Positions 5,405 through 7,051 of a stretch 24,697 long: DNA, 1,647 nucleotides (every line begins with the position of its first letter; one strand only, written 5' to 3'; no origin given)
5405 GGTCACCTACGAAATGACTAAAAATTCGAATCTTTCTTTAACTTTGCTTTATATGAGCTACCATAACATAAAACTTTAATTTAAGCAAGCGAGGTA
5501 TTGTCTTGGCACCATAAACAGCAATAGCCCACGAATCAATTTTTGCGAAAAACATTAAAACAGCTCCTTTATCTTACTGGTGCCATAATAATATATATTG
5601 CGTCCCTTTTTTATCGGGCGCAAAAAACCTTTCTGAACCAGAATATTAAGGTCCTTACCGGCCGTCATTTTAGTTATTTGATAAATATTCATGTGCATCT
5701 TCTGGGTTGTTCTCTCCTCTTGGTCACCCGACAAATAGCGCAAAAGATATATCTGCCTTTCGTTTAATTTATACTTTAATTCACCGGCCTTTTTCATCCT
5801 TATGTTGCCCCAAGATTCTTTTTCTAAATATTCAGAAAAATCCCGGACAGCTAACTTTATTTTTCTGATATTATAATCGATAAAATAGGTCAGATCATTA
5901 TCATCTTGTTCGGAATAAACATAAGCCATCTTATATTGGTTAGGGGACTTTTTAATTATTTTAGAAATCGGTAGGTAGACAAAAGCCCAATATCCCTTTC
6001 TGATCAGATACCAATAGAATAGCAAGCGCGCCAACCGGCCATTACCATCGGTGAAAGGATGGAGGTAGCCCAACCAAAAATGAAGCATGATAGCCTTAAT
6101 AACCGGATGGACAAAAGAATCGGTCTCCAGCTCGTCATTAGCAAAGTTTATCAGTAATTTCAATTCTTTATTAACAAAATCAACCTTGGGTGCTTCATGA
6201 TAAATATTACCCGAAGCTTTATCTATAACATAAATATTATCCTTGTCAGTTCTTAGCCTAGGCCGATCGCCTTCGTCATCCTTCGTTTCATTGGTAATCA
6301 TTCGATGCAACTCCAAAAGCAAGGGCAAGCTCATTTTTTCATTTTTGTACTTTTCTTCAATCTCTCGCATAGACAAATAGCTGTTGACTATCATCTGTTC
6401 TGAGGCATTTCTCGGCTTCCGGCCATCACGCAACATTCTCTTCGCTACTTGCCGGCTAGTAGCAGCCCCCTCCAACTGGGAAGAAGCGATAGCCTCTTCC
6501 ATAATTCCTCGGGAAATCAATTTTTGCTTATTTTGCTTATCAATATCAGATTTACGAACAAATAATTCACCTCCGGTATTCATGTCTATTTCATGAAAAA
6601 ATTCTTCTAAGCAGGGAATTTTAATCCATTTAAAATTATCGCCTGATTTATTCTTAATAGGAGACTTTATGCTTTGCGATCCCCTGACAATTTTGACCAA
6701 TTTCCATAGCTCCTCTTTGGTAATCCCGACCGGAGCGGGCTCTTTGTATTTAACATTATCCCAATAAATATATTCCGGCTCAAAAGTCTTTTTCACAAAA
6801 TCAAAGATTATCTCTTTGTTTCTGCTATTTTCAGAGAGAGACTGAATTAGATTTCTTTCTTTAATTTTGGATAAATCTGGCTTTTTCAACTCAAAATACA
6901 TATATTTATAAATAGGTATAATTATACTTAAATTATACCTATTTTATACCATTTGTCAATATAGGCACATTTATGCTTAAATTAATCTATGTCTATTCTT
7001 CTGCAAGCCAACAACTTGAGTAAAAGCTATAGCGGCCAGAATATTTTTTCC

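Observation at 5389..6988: AT-rich island carrying an auto-inhibited (class II) Fic AMPylase with no separate antitoxin gene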

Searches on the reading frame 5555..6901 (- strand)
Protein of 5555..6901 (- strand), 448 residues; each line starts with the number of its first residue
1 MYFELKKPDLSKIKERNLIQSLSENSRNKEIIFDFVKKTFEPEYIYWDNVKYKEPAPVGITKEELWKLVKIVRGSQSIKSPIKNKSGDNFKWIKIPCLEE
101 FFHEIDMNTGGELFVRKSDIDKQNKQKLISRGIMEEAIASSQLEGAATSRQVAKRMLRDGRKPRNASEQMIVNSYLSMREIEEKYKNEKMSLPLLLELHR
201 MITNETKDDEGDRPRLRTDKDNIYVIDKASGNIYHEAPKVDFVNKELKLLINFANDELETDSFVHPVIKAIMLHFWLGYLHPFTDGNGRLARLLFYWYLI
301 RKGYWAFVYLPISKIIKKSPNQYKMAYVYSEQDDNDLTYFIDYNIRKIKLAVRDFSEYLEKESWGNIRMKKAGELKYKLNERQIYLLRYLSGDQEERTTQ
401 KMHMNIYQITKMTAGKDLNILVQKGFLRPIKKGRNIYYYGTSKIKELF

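Call 3: search_protein_families(library=pfam, proteins=[window:5555-6901:-], max_evalue=0.1)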
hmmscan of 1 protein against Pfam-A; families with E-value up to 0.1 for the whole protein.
window:5555-6901:- (448 aa): 5 families
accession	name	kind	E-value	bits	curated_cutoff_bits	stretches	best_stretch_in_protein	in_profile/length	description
PF02661.23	Fic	-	1.4e-15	58.3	24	1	191-299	3-93/93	Fic/DOC family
PF13776.11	DUF4172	-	0.014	16.1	25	1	98-150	18-69/82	Domain of unknown function (DUF4172)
PF22381.2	Staph_reg_Sar_Rot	-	0.02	15.4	27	1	369-445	2-79/85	Transcriptional regulator SarA/Rot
PF13784.11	Fic_N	-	0.032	14.7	26.7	1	123-151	22-50/82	Fic/DOC family N-terminal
PF08220.18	HTH_DeoR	-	0.037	14.2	21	1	404-428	21-45/57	DeoR-like helix-turn-helix domain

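Call 4: search_protein_families(library=ncbifam, proteins=[window:5555-6901:-], max_evalue=0.1)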
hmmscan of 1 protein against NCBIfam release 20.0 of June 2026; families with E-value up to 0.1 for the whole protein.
window:5555-6901:- (448 aa): 5 families
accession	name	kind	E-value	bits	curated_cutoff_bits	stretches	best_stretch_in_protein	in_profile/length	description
NF046030.1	ProtAdlyltaseSoFic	equivalog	3.5e-09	36.1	550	1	226-347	141-258/361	protein adenylyltransferase Fic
TIGR02613.1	mob_myst_B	hypoth_equivalog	4e-06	26.8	124.4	1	243-304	86-146/186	mobile mystery protein B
NF041381.1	XopAC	subfamily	0.0003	19.6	450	1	195-303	309-415/451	XopAC/AvrAC family type III secretion system effector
NF040939.2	trans_reg_lrs14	equivalog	0.0024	17.9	90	1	367-444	7-88/103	Lrs14 family HTH-type transcriptional regulator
NF033788.1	HTH_metalloreg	subfamily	0.071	12.9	55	0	405-439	33-67/77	metalloregulator ArsR/SmtB family transcription factor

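Call 7: search_solved_structures(query=window:5555-6901:-, max_evalue=0.01, show_alignments=3)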
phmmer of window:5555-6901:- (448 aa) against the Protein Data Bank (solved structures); distinct sequences matched with E-value up to 0.01: 28.
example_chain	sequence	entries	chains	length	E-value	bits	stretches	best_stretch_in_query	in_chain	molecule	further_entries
8cil_A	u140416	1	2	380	1.8e-14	56.6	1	223-438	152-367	Fic family protein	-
7cb8_A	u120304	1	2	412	6.2e-11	44.9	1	133-319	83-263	Fic-domain containing protein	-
5jj7_A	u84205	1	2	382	7.5e-11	44.6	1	185-313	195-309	Adenosine monophosphate-protein transferase FICD homolog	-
5jj6_A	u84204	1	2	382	7.7e-11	44.6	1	186-313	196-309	Adenosine monophosphate-protein transferase FICD homolog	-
4rgl_A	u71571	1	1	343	1e-10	44.2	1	232-354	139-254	Filamentation induced by cAMP protein Fic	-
6i7j_A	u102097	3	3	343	2.7e-08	36.2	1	234-306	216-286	Adenosine monophosphate-protein transferase FICD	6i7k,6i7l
9yz5_A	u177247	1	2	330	2.9e-08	36.1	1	234-306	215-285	Protein adenylyltransferase FICD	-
6i7g_A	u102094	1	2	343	2.9e-08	36.1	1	234-306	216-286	Adenosine monophosphate-protein transferase FICD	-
4u04_A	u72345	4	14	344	2.9e-08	36.1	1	234-306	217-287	Adenosine monophosphate-protein transferase FICD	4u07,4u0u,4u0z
6zmd_B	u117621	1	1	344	3e-08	36.1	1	234-306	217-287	Protein adenylyltransferase FICD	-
4u0s_A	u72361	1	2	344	3e-08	36.1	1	234-306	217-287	Adenosine monophosphate-protein transferase FICD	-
6i7h_A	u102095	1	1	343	3e-08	36.1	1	234-306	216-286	Adenosine monophosphate-protein transferase FICD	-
6i7i_A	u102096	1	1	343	3.1e-08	36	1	234-306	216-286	Adenosine monophosphate-protein transferase FICD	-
7xux_A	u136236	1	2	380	3.4e-08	35.9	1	134-304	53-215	Fido domain-containing protein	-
8uqu_A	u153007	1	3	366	6.7e-08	34.9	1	132-358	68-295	Fido domain-containing protein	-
3eqx_A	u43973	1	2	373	1.3e-06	30.6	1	227-325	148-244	FIC DOMAIN CONTAINING TRANSCRIPTIONAL REGULATOR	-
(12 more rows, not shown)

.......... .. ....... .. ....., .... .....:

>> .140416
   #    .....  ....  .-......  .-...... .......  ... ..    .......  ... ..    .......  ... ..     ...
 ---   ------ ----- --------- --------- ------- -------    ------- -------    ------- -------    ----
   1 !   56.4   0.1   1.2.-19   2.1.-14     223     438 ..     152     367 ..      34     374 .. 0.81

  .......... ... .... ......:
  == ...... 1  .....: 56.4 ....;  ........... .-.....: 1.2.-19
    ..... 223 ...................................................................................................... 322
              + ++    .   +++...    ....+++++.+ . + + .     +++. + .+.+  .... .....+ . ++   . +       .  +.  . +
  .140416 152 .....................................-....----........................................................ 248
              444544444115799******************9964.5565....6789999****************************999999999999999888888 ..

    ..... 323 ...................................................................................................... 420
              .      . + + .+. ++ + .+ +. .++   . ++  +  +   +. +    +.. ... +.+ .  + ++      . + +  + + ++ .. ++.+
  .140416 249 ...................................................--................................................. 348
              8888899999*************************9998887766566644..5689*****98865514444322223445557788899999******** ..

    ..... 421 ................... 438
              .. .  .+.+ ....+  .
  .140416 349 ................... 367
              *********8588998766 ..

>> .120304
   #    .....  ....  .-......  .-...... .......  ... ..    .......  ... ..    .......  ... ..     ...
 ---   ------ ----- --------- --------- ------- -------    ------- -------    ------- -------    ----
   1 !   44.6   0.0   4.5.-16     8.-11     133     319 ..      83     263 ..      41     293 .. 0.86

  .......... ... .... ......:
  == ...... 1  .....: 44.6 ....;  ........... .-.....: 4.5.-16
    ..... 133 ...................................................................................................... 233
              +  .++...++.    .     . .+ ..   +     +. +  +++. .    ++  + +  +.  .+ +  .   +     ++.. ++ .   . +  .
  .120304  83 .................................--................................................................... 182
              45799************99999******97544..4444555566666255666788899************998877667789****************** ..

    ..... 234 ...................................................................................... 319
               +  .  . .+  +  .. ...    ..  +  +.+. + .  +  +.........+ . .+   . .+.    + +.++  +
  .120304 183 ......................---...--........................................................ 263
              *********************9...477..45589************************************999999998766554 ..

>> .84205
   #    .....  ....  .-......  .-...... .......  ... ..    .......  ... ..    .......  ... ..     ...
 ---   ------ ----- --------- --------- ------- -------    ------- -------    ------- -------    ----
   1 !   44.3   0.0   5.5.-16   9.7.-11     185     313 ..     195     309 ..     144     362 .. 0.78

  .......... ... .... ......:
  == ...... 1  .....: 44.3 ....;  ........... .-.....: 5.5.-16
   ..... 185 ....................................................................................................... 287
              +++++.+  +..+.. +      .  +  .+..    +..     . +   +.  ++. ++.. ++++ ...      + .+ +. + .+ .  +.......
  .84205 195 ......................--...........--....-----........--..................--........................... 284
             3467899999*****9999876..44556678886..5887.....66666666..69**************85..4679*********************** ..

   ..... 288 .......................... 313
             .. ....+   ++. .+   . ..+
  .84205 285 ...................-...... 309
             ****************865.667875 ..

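Call 8: find_homologous_proteins(query=window:5555-6901:-)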
Query window:5555-6901:- (448 aa): 4487 proteins with E <= 0.001 among 8000 candidates; the best 120 are listed.
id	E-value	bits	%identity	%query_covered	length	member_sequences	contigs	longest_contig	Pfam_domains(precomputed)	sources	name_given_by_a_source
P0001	4.6e-298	1006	100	100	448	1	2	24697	PF02661.24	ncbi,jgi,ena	-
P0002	4.7e-242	821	79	100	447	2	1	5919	PF02661.24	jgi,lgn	-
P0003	2.2e-239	813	79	100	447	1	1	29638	PF02661.24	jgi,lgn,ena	-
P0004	6.6e-239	811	79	100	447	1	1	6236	PF02661.24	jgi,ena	-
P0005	2.9e-228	776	76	100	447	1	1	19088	PF02661.24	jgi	jgi:Fic family protein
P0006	7.2e-225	765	74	100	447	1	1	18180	PF02661.24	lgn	-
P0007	2.8e-219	746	72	100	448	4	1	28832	PF02661.24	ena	-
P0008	4.7e-217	739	72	100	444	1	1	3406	PF02661.24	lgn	-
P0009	2.6e-208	710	67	100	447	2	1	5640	PF22381.3,PF02661.24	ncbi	ncbi:MAG: Fic family protein [Minisyncoccia bacterium]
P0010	3.0e-208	710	69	100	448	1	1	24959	PF02661.24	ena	-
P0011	5.9e-205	699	67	100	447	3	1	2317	PF02661.24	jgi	-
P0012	8.3e-197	672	65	100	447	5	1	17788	PF02661.24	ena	-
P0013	1.6e-196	671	65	100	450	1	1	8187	PF02661.24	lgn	-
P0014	4.0e-196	670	66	100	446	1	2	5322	PF02661.24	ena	-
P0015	2.5e-195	667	65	100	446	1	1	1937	PF02661.24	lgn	-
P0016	3.5e-195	667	66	100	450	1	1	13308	PF02661.24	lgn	-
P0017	4.2e-195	667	65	100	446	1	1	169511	PF02661.24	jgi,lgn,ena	-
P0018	5.3e-194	663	67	100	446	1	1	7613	PF02661.24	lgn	-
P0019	5.5e-193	660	65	100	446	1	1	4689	PF22381.3,PF02661.24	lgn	-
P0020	1.1e-192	659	65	100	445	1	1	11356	PF02661.24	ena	-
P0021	4.4e-192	657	65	100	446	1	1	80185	PF02661.24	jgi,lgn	jgi:Fic family protein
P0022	4.6e-192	657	65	100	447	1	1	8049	PF02661.24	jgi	jgi:Fic family protein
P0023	6.5e-192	656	65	100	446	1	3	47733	PF02661.24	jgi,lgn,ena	jgi:Fic family protein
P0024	7.2e-192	656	65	100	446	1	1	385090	PF02661.24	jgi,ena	-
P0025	1.1e-191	655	65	100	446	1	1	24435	PF02661.24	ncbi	ncbi:MAG: Fic family protein [Candidatus Moraniibacteriota bacterium]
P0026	1.4e-191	655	65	100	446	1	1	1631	PF02661.24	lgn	-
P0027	2.0e-191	655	66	100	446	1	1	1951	PF02661.24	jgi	-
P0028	4.4e-191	653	65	100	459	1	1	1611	PF02661.24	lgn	-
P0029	5.5e-191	653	65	100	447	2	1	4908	PF02661.24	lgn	-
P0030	9.6e-191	652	65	100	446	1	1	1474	PF02661.24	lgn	-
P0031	1.2e-190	652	65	100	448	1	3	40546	PF02661.24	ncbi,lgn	-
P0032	1.4e-190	652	64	100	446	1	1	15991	PF02661.24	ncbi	ncbi:MAG: Fic family protein [Candidatus Magasanikbacteria bacterium]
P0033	2.2e-190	651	64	100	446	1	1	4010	PF02661.24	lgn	-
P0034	4.7e-190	650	64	100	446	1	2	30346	PF02661.24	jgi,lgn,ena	jgi:Fic family protein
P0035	5.3e-190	650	67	100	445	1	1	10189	PF02661.24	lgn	-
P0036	1.1e-189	649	64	100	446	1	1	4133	PF02661.24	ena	-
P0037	1.1e-189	649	65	100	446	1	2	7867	PF02661.24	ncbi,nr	ncbi:Fic family protein [bacterium]|nr:MAG: Fic family protein [bacterium]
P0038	1.3e-189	649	65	100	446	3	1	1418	PF02661.24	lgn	-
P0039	1.5e-189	648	64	100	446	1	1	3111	PF02661.24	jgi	jgi:Fic family protein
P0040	2.1e-189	648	64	100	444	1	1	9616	PF02661.24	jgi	jgi:Fic family protein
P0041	2.6e-189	648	64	100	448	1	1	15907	PF02661.24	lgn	-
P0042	3.6e-189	647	64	100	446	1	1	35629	PF02661.24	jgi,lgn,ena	-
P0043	4.4e-189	647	64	100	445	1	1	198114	PF02661.24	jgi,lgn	-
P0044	6.9e-189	646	62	100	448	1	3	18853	PF02661.24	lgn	-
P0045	1.0e-188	646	64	100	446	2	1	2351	PF22381.3,PF02661.24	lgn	-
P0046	1.2e-188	645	64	100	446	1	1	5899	PF02661.24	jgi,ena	-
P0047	1.2e-188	645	65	100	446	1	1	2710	PF02661.24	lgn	-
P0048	1.4e-188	645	63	100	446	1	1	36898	PF02661.24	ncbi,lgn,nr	ncbi:MAG: Fic family protein [bacterium]|nr:Fic family protein [bacterium]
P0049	1.5e-188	645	64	100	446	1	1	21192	PF02661.24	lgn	-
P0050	1.5e-188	645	66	100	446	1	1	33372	PF22381.3,PF02661.24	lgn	-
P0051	1.8e-188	645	64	100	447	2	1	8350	PF02661.24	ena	-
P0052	1.9e-188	645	64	100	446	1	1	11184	PF02661.24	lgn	-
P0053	2.5e-188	644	64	100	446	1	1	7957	PF02661.24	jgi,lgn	jgi:Fic family protein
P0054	4.4e-188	644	65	100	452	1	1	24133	PF02661.24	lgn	-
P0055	4.7e-188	643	64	100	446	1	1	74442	PF22381.3,PF02661.24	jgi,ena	-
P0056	8.5e-188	643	65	100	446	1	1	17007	PF02661.24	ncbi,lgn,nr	ncbi:MAG: Fic family protein [Candidatus Parcubacteria bacterium]|nr:Fic family protein [Candidatus 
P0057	1.4e-187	642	64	100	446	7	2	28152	PF02661.24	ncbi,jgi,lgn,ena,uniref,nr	ncbi:MAG: cell filamentation protein Fic [Candidatus Magasanikbacteria bacterium CG_4_10_14_0_2_um_f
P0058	1.7e-187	642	63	100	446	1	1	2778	PF02661.24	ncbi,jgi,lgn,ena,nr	ncbi:MAG: Fic family protein [Candidatus Peregrinibacteria bacterium]|nr:Fic family protein [Candida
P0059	1.9e-187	641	63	100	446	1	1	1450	PF02661.24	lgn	-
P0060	2.2e-187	641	63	100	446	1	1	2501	PF02661.24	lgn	-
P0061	2.3e-187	641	63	100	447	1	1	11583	PF02661.24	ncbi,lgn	-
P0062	5.1e-187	640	65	100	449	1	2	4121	PF02661.24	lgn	-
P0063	1.0e-186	639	64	100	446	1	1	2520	PF02661.24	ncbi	ncbi:MAG: Fic family protein [Patescibacteria group bacterium]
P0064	1.3e-186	639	65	100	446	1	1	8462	PF22381.3,PF02661.24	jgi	jgi:Fic family protein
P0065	1.5e-186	639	62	100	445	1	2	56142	PF02661.24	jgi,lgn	-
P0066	1.6e-186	638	62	100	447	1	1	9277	PF02661.24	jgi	-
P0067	2.6e-186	638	64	100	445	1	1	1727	PF02661.24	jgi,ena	-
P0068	2.8e-186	638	64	100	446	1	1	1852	PF02661.24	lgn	-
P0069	3.1e-186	637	63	100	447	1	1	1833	PF02661.24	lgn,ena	-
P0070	3.5e-186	637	62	100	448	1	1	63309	PF02661.24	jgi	jgi:Fic family protein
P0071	1.1e-185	636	64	100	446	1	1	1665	PF02661.24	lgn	-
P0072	1.1e-185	636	64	100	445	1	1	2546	PF02661.24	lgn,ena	-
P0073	1.5e-185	635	63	99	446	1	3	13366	PF02661.24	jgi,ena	-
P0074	1.6e-185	635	63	100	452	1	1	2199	PF02661.24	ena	-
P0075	2.4e-185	635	65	100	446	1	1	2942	PF02661.24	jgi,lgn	jgi:Fic family protein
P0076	2.6e-185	634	62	100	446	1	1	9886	PF02661.24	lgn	-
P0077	3.1e-185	634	63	100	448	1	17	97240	PF02661.24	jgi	jgi:Fic family protein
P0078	6.1e-185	633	63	100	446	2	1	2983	PF02661.24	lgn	-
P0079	1.3e-184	632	64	100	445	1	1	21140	PF02661.24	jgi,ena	-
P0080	2.0e-184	632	63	100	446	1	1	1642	PF02661.24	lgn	-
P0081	2.0e-184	631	63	100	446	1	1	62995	PF02661.24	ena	-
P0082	3.1e-184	631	62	100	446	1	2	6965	PF02661.24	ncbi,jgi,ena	-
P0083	7.8e-184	630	62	100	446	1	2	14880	PF02661.24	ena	-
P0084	9.4e-184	629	63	100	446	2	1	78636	PF02661.24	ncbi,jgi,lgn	ncbi:MAG: Fic family protein [Parcubacteria group bacterium]|jgi:Fic family protein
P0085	1.1e-183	629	65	100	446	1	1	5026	PF02661.24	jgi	-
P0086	1.1e-183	629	63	100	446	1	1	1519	PF02661.24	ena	-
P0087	2.0e-183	628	62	100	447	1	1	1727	PF02661.24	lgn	-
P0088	2.0e-183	628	62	99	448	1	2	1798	PF02661.24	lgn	-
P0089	4.8e-183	627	64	100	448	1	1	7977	PF02661.24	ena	-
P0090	5.0e-183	627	63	100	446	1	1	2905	PF22381.3,PF02661.24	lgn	-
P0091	6.5e-183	627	61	100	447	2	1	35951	PF02661.24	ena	-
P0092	1.4e-182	625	61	100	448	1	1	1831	PF02661.24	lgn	-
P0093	1.4e-182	625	62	100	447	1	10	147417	PF02661.24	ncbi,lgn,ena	-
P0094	1.6e-182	625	63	100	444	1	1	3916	PF02661.24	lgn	-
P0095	2.1e-182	625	63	100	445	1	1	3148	PF02661.24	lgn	-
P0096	2.4e-182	625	64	100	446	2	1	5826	PF02661.24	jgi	-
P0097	3.2e-182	624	61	100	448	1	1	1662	PF02661.24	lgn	-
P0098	4.4e-182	624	63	100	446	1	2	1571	PF02661.24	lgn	-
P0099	5.3e-182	624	61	100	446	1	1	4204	PF02661.24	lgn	-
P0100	8.4e-182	623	62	100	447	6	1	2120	PF22381.3,PF02661.24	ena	-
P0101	1.1e-181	622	62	100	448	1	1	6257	PF02661.24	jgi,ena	-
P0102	1.2e-181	622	61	100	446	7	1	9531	PF02661.24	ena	-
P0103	1.8e-181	622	62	100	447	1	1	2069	PF02661.24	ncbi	-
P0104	2.2e-181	622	61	100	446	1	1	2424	PF02661.24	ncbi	-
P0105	2.8e-181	621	62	100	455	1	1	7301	PF02661.24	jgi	jgi:Fic family protein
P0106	6.6e-181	620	62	100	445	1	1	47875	PF02661.24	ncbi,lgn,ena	-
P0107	7.3e-181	620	62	100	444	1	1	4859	PF02661.24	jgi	jgi:Fic family protein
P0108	8.1e-181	620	62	100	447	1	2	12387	PF02661.24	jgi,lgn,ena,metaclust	metaclust:\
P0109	9.0e-181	619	61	100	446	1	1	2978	PF02661.24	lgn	-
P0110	1.1e-180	619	61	100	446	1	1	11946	PF02661.24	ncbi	ncbi:MAG: Fic family protein [bacterium]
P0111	1.7e-180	619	61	100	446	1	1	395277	PF02661.24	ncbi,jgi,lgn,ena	ncbi:MAG: Fic family protein [Candidatus Margulisiibacteriota bacterium]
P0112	2.2e-180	618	62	100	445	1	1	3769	PF02661.24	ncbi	-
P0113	3.5e-180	618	61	100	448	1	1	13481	PF02661.24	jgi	-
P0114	4.1e-180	617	64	100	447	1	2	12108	PF02661.24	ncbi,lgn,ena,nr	ncbi:MAG: Fic family protein [Gammaproteobacteria bacterium]|nr:Fic family protein [Gammaproteobacte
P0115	5.6e-180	617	63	100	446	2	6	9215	PF02661.24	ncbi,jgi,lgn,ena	-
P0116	7.4e-180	616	61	100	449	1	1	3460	PF02661.24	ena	-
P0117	9.0e-180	616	60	100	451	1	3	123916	PF02661.24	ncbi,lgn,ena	-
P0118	1.1e-179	616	62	100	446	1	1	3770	PF02661.24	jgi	jgi:Fic family protein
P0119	1.2e-179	616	61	100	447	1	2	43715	PF02661.24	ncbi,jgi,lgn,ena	jgi:Fic family protein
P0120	1.8e-179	615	60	100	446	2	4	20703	PF22381.3,PF02661.24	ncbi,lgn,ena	-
